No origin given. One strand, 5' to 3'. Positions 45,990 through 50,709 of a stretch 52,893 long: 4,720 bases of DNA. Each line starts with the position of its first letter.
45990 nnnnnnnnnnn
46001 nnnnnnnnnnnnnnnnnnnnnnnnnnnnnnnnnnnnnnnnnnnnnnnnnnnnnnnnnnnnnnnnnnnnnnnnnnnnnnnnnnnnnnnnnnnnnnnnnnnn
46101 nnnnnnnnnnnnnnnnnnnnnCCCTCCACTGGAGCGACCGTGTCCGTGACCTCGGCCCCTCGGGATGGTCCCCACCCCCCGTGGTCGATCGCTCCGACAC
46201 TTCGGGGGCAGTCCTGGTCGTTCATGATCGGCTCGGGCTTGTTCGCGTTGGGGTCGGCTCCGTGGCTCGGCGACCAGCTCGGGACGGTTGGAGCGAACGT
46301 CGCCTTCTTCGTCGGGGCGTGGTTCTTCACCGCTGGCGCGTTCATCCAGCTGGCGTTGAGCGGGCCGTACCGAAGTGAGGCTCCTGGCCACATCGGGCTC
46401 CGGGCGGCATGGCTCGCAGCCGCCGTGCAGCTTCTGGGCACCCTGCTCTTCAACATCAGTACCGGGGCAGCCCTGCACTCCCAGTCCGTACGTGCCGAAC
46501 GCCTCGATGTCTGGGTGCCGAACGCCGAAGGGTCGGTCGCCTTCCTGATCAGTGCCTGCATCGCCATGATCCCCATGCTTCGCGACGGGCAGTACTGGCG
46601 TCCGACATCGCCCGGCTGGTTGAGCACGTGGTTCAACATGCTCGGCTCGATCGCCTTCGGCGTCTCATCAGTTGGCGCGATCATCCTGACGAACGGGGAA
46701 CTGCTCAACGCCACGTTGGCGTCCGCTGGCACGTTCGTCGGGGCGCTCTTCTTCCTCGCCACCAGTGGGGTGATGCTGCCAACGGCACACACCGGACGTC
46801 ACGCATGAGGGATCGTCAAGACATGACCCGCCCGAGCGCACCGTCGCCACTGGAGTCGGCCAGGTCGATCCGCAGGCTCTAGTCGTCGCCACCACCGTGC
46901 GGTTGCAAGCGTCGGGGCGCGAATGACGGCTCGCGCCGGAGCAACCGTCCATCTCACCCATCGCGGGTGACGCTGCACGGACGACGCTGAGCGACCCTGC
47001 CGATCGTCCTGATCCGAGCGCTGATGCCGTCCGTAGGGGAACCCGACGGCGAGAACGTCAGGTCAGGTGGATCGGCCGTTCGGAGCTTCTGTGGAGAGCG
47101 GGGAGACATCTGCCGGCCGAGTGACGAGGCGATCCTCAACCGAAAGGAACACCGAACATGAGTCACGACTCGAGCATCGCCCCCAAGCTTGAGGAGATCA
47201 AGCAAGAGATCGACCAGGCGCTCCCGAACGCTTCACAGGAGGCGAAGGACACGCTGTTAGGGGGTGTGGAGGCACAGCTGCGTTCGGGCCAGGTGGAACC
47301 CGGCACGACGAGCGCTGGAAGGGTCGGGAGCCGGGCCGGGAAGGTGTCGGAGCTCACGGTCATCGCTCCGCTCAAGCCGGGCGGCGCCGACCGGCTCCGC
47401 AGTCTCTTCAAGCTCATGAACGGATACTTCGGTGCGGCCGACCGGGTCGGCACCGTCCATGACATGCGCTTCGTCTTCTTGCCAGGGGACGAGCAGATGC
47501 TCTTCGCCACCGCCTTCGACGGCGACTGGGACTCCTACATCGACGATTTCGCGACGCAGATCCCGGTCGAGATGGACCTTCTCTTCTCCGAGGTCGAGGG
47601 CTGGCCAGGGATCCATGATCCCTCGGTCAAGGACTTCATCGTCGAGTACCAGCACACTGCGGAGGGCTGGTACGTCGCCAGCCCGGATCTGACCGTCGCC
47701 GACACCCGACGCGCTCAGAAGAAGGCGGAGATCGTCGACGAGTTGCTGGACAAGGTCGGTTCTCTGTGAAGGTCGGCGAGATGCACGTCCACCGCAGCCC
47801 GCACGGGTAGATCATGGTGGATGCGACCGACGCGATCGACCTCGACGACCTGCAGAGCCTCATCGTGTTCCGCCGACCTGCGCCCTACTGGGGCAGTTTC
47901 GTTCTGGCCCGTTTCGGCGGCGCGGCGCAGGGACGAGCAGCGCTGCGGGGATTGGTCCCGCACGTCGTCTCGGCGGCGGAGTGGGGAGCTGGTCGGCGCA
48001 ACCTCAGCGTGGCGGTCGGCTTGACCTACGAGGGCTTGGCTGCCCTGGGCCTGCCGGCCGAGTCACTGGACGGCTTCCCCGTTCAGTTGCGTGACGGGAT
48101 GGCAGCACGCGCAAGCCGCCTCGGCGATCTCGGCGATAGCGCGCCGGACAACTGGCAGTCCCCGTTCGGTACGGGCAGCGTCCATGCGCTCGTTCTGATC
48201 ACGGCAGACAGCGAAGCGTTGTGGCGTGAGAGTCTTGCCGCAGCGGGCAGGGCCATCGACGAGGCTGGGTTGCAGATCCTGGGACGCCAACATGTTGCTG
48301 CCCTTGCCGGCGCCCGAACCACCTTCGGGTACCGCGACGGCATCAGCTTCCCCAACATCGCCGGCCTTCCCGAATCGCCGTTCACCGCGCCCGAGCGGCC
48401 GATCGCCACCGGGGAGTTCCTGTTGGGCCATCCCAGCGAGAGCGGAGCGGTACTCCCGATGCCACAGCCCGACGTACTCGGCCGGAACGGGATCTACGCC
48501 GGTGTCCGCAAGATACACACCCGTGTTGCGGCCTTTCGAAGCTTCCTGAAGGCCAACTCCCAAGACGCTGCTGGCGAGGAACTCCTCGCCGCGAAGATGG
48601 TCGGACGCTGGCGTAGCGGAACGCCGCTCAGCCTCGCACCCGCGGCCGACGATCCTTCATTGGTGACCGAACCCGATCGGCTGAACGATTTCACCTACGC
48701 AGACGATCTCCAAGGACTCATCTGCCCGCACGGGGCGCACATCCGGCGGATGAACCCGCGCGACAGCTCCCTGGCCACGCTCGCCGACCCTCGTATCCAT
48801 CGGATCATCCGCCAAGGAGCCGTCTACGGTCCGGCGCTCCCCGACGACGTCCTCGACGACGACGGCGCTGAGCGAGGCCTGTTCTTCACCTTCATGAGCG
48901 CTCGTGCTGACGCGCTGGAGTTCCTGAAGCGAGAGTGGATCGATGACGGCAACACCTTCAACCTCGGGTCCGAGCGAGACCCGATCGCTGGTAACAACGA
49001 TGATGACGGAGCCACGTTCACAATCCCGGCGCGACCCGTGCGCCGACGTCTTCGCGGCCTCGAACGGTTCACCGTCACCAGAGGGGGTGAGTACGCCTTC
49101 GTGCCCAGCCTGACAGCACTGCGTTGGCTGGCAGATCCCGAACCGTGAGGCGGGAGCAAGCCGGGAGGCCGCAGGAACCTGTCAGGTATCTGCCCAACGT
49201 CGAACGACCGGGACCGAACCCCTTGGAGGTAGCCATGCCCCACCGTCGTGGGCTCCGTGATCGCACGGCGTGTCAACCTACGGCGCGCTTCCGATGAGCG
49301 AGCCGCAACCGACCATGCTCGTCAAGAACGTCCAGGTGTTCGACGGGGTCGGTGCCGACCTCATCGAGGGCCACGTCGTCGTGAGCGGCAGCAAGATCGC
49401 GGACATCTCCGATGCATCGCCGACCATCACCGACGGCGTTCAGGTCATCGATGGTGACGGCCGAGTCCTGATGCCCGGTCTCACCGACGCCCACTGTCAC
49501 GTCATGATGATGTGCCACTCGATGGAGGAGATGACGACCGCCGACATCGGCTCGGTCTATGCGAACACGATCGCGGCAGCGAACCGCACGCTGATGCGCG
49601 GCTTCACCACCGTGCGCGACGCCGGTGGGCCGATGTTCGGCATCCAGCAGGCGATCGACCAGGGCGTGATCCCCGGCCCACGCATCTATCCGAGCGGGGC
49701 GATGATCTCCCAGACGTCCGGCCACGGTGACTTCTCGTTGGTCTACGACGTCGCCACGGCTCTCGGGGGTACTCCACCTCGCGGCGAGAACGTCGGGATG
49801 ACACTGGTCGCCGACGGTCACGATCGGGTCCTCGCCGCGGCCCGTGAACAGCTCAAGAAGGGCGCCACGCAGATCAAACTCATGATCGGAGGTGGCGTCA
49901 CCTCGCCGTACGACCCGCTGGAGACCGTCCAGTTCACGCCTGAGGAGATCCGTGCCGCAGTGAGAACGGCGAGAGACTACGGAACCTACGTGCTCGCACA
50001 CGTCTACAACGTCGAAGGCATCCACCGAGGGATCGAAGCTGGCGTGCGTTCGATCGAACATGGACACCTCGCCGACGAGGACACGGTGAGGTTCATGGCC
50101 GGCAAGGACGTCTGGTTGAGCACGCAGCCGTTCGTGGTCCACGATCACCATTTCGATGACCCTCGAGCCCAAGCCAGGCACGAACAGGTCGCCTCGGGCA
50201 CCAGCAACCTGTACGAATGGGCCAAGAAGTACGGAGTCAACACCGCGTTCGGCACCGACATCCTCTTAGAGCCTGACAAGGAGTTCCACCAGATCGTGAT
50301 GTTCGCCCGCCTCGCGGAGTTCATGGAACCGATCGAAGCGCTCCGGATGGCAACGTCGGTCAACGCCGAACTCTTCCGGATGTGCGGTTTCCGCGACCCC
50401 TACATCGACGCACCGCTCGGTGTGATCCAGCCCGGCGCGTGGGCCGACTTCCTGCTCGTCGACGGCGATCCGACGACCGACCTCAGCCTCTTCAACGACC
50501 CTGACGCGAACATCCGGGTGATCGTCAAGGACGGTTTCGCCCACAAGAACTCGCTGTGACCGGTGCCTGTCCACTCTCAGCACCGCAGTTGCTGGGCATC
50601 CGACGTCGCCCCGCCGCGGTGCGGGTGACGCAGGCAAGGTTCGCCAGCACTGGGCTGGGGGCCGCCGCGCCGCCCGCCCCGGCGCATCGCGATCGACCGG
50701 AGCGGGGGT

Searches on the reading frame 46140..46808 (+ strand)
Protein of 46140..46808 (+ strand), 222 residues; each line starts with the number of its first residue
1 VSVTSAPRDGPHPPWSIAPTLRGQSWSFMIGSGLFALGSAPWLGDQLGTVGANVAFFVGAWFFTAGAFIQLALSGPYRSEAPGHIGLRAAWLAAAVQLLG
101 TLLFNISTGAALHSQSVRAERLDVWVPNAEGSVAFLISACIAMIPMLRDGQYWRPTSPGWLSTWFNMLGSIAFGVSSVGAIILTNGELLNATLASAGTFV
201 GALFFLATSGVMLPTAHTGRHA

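Call 7: search_protein_families(library=pfam, proteins=[window:46140-46808:+], max_evalue=0.001)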
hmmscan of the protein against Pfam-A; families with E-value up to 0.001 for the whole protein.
window:46140-46808:+ (222 aa): 2 families
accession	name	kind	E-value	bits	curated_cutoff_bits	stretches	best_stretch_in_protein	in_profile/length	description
PF14145.11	YrhK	-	3.6e-06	27.1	26.1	0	161-182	34-55/58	YrhK-like protein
PF19779.4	DUF6264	-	0.00061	20.4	31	1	88-153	120-181/183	Family of unknown function (DUF6264)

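Call 22: search_protein_families(library=ncbifam, proteins=[window:46140-46808:+], max_evalue=0.01)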
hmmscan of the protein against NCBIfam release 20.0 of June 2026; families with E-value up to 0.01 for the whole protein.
window:46140-46808:+ (222 aa): 0 families

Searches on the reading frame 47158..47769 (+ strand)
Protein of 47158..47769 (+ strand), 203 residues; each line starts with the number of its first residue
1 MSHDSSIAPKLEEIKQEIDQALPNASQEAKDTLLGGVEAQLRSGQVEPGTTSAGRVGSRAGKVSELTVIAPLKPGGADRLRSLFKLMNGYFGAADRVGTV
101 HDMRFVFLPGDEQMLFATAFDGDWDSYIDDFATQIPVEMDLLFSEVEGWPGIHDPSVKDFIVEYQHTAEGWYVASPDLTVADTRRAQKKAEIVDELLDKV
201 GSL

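Call 7: search_protein_families(library=pfam, proteins=[window:47158-47769:+], max_evalue=0.001)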
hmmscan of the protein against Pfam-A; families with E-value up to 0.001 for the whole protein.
window:47158-47769:+ (203 aa): 0 families

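Call 22: search_protein_families(library=ncbifam, proteins=[window:47158-47769:+], max_evalue=0.01)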
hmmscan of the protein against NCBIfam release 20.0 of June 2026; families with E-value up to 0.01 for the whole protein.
window:47158-47769:+ (203 aa): 0 families

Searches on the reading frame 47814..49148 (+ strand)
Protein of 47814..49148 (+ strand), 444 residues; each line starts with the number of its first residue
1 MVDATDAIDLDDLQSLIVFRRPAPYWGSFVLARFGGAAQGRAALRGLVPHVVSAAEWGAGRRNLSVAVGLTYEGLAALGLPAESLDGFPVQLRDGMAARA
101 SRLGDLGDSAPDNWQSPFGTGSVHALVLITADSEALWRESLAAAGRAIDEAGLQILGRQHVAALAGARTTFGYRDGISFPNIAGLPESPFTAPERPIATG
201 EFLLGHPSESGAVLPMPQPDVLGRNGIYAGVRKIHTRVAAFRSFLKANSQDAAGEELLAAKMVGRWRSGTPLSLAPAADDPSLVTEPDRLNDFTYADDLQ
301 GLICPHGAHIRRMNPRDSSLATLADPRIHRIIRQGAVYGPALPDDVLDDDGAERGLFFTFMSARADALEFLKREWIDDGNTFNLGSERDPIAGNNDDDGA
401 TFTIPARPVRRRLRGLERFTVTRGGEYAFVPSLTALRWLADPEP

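Call 7: search_protein_families(library=pfam, proteins=[window:47814-49148:+], max_evalue=0.001)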
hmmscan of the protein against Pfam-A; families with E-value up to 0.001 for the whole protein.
window:47814-49148:+ (444 aa): 1 family
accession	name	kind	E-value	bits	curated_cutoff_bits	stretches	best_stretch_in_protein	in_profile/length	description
PF21105.3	DyP_N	-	2e-06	28.5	27.5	1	64-143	67-142/163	DyP dimeric alpha+beta barrel domain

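Call 22: search_protein_families(library=ncbifam, proteins=[window:47814-49148:+], max_evalue=0.01)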
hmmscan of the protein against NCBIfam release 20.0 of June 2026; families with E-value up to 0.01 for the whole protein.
window:47814-49148:+ (444 aa): 1 family
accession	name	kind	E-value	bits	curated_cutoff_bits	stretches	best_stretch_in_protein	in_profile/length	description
TIGR01413.1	Dyp_perox_fam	superfamily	3.7e-24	85.6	100.5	1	96-436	70-323/323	Dyp-type peroxidase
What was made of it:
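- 47814..49148 (+): DyP-type peroxidase. TIGR01413, E=3.7e-24, and Pfam DyP_N (calls 7, 22).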

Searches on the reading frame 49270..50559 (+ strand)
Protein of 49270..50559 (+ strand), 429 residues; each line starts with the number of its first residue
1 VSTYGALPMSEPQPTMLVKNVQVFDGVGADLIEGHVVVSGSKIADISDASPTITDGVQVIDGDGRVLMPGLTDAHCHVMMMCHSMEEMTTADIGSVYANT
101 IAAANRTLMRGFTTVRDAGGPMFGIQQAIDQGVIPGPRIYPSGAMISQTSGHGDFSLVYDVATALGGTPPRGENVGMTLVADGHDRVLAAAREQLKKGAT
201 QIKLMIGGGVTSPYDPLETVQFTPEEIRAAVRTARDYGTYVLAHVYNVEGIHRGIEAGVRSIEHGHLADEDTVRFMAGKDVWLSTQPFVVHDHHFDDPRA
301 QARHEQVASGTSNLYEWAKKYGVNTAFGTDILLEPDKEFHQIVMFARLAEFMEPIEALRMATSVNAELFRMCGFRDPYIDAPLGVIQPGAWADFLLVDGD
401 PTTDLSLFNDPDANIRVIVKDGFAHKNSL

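Call 7: search_protein_families(library=pfam, proteins=[window:49270-50559:+], max_evalue=0.001)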
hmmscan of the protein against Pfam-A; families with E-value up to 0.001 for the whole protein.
window:49270-50559:+ (429 aa): 2 families
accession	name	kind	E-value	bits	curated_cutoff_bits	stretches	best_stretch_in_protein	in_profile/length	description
PF01979.26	Amidohydro_1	-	2.6e-37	129.3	25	1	66-420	1-341/345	Amidohydrolase family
PF07969.17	Amidohydro_3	-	6.9e-15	55.9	29.7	2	211-402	249-449/472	Amidohydrolase family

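Call 22: search_protein_families(library=ncbifam, proteins=[window:49270-50559:+], max_evalue=0.01)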
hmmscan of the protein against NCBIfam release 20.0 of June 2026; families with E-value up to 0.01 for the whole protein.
window:49270-50559:+ (429 aa): 44 families (the best 25 are shown)
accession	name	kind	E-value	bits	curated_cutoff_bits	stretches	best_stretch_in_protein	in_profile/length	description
NF051886.1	XaaProDiPepCaul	equivalog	8.6e-62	209.4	500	1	32-424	16-396/398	Xaa-Pro dipeptidase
NF004701.0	PRK06038.1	equivalog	2.6e-11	42.9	609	1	16-81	6-69/432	N-ethylammeline chlorohydrolase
TIGR01224.1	hutI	equivalog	9.8e-10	37.8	298.15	1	35-118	5-88/377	imidazolonepropionase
TIGR01178.1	ade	equivalog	7.1e-09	34.7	472.5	1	16-80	2-61/552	adenine deaminase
NF006056.0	PRK08204.1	subfamily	6.4e-08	31.8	391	1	27-79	18-68/449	hypothetical protein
NF006252.0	PRK08393.1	equivalog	1.9e-07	30.5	617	1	16-81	3-66/424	N-ethylammeline chlorohydrolase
NF007457.0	PRK10027.1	equivalog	3.6e-07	28.8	768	1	16-89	32-106/588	adenine deaminase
NF005540.0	PRK07203.1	equivalog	6.3e-07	28.4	444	1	16-78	2-68/444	putative aminohydrolase SsnA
NF004995.0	PRK06380.1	subfamily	1.7e-06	27.3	567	1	17-81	4-66/418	metal-dependent hydrolase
TIGR02318.1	phosphono_phnM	equivalog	2.4e-06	26.7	390.55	1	30-118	12-94/376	phosphonate metabolism protein PhnM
NF006055.0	PRK08203.1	equivalog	2.4e-06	26.4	532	1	19-79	9-72/455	8-oxoguanine deaminase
NF009060.0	PRK12394.1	equivalog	2.6e-06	26.5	442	1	16-82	5-69/381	metallo-dependent hydrolase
NF006836.0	PRK09357.1-1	equivalog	2.8e-06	26.3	538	1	15-95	3-76/432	dihydroorotase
NF006689.0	PRK09237.1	equivalog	3.9e-06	25.7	371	1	16-121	5-95/383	amidohydrolase/deacetylase family metallohydrolase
NF006837.0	PRK09357.1-2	equivalog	7.7e-06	24.7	575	1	16-87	3-72/428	dihydroorotase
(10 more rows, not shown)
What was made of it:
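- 49270..50559 (+): Amidohydrolase, Xaa-Pro dipeptidase-like. Pfam Amidohydro_1 and NCBIfam NF051886 (calls 7, 22).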

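Call 92: find_related_loci(query=window:49270-50556:+, collection=genome_contigs, flank=10000)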
Query window:49270-50556:+ (429 aa) in genome_contigs; peptide patterns used: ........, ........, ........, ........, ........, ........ (x = any residue, [..] = any of these).
48 stretches matched a pattern; 14 encode a relative of the query (tblastn E <= 1e-3); 14 distinct loci.
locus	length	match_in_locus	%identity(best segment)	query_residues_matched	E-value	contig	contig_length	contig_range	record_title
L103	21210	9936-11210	86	5-429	0e+0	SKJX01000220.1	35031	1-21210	MAG: Nitriliruptoraceae bacterium isolate CSSed162cmA_120 CSSed16-2cmA-1435, whole genome shotgun sequence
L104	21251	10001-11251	56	16-429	2e-150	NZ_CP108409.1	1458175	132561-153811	Kitasatospora sp. NBC_01300 plasmid unnamed1, complete sequence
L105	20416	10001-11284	55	5-429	1e-149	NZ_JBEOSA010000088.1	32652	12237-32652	Kitasatospora sp. NPDC097643 NPDC097643_268_E5.ctg-0088, whole genome shotgun sequence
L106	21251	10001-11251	56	16-429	2e-149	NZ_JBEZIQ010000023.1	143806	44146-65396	Kitasatospora sp. NPDC048545 NPDC048545_295_G5.ctg-0023, whole genome shotgun sequence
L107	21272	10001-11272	55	6-429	5e-145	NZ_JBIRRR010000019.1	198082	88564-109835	Streptomyces sp. NPDC020917 NPDC020917_140_D4.ctg-0019, whole genome shotgun sequence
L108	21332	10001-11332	51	9-429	7e-135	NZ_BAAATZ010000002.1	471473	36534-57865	Actinocorallia aurantiaca strain JCM 8201 sequence02, whole genome shotgun sequence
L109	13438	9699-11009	50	9-429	4e-135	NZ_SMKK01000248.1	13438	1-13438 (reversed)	Actinomadura sp. 7K507 NODE_248_length_13438_cov_17.9208, whole genome shotgun sequence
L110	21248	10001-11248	51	16-429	3e-127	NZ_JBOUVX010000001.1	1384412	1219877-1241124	Palleronia sp. KMU-117 1, whole genome shotgun sequence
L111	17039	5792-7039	50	16-429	4e-126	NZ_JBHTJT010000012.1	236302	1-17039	Tropicimonas aquimaris strain CCUG 60524 GCM70027490_9, whole genome shotgun sequence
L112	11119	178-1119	52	119-429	5e-100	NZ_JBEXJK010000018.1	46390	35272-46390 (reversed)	Kitasatospora sp. NPDC004799 NPDC004799_30_H2.ctg-0018, whole genome shotgun sequence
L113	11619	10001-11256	44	13-429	2e-100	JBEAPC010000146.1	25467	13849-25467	MAG: Bacteroidota bacterium isolate morescreek_2019_sw_WHONDRS-S19S_0085_B_bin.19 scaffold_79742, whole genome shotgun s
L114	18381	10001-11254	51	14-429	6e-128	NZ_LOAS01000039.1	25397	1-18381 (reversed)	Aliiruegeria sabulilitoris strain GJMS-35 contig39, whole genome shotgun sequence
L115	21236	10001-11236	42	16-429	1e-106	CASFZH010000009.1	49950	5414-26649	uncultured Helicobacter sp. isolate A38_L1_349349_idba_bin.23 genome assembly, contig: A38_L1_349349_idba_bin.23.fa_scaf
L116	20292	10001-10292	55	180-277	2e-22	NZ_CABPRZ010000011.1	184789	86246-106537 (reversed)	Pandoraea terrae strain LMG 30175, whole genome shotgun sequence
